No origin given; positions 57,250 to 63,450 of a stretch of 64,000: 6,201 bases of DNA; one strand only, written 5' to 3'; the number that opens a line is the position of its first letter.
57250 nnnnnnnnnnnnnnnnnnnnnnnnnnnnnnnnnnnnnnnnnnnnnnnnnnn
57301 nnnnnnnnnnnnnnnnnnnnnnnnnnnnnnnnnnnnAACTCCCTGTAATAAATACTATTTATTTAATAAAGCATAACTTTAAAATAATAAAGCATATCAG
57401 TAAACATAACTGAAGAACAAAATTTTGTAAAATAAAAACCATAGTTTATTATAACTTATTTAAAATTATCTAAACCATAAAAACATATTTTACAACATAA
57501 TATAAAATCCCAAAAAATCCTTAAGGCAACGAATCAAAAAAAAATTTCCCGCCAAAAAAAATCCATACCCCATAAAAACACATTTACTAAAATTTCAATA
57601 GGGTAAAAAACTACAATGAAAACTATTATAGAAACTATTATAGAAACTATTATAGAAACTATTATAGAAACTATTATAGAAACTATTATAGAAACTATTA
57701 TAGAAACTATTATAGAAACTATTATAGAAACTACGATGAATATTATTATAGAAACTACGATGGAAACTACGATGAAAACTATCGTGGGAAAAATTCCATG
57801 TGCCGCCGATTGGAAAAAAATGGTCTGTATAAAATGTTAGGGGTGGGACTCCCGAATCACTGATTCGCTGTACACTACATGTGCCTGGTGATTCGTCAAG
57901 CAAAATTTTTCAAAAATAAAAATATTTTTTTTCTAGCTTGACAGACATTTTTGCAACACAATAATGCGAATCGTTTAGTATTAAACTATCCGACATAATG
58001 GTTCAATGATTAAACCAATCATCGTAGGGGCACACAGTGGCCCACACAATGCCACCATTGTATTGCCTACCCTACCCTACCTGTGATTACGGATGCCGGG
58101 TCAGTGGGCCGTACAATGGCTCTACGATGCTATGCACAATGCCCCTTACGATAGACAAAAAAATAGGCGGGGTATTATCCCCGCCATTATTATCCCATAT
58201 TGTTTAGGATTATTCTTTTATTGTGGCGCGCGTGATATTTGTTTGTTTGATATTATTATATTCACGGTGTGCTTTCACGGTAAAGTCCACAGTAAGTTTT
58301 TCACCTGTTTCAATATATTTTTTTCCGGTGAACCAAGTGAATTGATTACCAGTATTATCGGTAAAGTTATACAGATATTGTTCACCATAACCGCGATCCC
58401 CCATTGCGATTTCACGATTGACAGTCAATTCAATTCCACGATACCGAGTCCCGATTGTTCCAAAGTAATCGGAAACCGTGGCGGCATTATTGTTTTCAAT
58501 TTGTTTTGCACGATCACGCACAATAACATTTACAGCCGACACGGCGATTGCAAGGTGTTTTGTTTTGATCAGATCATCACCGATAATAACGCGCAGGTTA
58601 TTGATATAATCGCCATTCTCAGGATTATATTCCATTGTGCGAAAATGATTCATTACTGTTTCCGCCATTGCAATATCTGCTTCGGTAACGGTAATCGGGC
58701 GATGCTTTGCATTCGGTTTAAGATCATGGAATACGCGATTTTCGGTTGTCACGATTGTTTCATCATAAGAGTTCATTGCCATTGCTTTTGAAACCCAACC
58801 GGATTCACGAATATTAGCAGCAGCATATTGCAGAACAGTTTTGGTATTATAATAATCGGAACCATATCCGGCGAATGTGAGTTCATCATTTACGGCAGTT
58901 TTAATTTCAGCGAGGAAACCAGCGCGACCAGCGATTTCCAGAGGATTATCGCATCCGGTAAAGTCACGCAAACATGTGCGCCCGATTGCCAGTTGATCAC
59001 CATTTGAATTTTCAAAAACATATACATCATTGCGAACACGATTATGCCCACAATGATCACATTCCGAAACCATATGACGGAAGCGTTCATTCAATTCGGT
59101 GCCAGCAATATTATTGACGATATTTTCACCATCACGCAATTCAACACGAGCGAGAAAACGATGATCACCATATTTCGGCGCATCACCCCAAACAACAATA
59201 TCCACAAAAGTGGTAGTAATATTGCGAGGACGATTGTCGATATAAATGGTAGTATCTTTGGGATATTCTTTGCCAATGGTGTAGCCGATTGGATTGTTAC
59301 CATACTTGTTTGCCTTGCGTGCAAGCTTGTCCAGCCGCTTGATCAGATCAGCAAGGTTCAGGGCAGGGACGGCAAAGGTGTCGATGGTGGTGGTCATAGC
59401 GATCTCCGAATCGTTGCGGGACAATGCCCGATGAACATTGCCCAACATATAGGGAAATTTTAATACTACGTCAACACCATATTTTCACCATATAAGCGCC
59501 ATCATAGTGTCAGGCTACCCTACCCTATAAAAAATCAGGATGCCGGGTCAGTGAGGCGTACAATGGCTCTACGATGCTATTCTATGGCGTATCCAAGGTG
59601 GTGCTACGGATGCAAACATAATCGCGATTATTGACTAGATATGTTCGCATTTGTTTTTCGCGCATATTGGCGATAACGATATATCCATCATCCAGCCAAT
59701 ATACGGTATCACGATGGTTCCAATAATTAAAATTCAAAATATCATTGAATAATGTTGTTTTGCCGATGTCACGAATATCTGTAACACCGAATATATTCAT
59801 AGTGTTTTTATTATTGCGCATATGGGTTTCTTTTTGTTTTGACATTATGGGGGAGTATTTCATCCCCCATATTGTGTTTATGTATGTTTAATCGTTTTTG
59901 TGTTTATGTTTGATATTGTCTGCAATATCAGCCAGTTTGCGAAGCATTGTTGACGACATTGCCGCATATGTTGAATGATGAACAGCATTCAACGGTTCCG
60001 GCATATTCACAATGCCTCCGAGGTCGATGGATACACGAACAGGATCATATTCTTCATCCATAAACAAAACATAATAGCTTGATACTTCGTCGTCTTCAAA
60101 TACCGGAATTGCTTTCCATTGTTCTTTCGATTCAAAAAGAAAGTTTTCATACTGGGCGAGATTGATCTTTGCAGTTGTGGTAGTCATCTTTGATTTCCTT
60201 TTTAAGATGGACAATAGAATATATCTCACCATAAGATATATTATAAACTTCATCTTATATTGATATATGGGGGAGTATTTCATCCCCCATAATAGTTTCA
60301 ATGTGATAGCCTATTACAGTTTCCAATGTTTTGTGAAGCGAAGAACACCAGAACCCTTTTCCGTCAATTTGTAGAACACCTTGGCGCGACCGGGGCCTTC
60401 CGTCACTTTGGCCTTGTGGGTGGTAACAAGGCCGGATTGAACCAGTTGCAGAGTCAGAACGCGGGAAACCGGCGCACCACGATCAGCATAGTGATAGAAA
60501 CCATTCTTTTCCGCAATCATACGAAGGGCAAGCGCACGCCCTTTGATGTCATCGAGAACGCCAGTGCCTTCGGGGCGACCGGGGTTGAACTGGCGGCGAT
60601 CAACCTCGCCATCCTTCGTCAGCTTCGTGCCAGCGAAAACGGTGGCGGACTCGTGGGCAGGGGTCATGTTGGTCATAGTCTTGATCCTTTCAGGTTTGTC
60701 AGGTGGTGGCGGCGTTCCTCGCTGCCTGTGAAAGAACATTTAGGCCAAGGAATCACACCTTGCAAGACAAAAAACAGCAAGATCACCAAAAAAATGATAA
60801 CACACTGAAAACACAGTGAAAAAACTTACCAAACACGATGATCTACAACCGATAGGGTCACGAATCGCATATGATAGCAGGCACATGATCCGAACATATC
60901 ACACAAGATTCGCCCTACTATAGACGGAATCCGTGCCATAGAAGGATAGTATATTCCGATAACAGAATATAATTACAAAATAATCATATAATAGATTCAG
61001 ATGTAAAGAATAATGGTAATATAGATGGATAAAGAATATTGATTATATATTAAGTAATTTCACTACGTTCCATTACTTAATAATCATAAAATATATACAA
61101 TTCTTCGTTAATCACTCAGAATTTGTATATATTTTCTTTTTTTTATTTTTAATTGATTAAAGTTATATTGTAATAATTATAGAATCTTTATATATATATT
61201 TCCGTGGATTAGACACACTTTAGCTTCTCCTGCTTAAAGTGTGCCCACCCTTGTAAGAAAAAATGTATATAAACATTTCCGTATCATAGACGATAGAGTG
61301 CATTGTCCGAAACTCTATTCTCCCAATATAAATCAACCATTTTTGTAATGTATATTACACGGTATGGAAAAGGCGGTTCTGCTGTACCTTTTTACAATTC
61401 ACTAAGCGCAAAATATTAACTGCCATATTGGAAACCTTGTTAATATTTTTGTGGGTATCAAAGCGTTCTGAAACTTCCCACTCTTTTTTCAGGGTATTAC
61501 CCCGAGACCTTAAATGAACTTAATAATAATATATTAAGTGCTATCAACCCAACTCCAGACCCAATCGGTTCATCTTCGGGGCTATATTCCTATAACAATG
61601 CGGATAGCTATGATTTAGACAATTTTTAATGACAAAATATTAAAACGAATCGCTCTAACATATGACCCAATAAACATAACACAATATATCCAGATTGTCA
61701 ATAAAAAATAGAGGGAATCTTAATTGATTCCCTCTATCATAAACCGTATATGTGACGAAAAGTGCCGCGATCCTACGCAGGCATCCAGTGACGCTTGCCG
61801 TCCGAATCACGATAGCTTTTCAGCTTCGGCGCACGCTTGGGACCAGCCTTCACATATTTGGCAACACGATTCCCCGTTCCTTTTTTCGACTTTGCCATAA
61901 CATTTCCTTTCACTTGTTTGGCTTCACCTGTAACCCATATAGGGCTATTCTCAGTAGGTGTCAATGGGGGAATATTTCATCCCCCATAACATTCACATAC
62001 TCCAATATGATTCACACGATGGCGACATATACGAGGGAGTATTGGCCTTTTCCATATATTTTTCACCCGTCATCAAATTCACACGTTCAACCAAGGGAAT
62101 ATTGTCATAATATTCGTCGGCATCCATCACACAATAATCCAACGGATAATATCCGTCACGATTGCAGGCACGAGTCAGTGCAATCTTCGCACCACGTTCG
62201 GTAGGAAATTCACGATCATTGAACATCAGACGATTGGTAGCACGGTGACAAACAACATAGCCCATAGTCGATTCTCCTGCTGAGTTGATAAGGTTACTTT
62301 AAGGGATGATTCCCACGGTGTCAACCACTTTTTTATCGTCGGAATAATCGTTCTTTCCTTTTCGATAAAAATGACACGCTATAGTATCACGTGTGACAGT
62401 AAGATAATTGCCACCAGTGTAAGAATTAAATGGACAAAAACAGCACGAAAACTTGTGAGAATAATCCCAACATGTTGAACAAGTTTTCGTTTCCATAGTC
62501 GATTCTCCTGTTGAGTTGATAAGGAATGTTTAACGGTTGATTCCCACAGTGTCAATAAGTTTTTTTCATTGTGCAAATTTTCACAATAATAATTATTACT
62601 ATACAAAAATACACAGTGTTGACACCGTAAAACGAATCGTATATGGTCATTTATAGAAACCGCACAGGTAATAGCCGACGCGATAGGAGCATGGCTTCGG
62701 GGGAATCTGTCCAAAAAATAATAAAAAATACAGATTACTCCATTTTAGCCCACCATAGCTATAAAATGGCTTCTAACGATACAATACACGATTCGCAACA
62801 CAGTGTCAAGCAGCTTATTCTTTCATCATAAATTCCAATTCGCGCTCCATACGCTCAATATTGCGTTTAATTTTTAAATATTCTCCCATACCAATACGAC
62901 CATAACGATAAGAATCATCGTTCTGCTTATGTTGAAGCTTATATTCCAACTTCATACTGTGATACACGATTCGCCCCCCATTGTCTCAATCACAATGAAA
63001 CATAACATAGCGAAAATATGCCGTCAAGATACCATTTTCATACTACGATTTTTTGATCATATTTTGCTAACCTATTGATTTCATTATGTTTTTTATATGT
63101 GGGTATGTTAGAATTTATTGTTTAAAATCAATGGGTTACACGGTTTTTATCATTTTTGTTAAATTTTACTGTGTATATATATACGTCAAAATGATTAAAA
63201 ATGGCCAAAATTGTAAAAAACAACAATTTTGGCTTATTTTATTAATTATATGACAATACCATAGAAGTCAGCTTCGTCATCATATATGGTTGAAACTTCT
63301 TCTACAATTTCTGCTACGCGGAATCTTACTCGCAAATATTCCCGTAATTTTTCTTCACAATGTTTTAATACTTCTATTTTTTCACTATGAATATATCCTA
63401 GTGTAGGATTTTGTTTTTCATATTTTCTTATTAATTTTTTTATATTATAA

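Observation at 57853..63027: Early promoters dense in YGATTCG, the GcrA/CcrM methylation motif: possible hijack of the alphaproteobacterial cell-cycle switch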

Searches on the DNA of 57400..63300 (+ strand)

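Call 24: search_dna_similar(query=window:57400-63300:+, collection=phages, mode=distant, max_rows=20)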
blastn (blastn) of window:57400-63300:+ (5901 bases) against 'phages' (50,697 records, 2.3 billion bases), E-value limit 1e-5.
No match.
